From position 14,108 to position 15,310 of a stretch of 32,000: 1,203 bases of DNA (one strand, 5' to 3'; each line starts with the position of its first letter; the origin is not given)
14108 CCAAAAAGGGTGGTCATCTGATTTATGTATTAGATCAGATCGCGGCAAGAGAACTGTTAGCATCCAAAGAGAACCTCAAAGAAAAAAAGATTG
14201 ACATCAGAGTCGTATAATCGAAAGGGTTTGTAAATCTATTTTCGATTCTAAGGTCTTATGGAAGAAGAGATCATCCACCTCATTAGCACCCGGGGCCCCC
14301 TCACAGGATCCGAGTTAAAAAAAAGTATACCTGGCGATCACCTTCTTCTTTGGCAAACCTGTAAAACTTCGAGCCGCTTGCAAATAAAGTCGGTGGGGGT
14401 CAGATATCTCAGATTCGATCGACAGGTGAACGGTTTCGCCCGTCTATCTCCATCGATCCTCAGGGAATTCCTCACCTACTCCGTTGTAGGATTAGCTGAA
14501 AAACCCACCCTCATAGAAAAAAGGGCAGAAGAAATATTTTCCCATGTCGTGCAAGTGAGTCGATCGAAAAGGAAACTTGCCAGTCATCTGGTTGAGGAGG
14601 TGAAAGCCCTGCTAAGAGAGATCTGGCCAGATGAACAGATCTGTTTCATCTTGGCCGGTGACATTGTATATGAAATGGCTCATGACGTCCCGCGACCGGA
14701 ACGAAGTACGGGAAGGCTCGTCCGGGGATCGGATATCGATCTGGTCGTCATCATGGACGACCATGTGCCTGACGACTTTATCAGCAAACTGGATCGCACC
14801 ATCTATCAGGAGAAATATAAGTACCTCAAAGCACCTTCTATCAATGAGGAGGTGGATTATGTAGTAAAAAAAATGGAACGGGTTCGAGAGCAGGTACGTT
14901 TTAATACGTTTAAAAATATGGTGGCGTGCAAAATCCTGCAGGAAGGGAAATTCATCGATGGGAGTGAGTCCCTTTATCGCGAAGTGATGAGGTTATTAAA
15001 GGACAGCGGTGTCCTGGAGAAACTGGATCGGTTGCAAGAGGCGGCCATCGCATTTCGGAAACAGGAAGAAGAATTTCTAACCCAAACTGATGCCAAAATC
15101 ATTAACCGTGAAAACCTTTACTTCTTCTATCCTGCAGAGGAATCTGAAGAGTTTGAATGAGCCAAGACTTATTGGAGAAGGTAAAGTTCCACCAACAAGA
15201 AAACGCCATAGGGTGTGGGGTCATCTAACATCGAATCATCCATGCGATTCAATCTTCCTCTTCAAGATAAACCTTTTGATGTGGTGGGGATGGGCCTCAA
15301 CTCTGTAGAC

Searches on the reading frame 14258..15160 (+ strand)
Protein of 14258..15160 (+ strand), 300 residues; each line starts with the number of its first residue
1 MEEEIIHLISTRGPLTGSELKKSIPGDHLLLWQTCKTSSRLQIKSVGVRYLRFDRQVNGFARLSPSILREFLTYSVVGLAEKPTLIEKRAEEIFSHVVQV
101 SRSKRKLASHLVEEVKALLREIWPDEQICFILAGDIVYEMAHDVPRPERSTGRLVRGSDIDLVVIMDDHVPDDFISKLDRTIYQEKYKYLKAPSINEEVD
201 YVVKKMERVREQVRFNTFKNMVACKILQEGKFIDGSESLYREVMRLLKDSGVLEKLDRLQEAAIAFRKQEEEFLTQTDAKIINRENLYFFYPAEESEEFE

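Call 41: search_protein_families(library=pfam, proteins=[window:14258-15160:+], max_evalue=0.001)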
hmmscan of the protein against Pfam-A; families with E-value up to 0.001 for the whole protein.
window:14258-15160:+ (300 aa): 1 family
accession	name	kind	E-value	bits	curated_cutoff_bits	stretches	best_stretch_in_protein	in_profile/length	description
PF01909.29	NTP_transf_2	-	0.00086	20.1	21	1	151-208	25-78/93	Nucleotidyltransferase domain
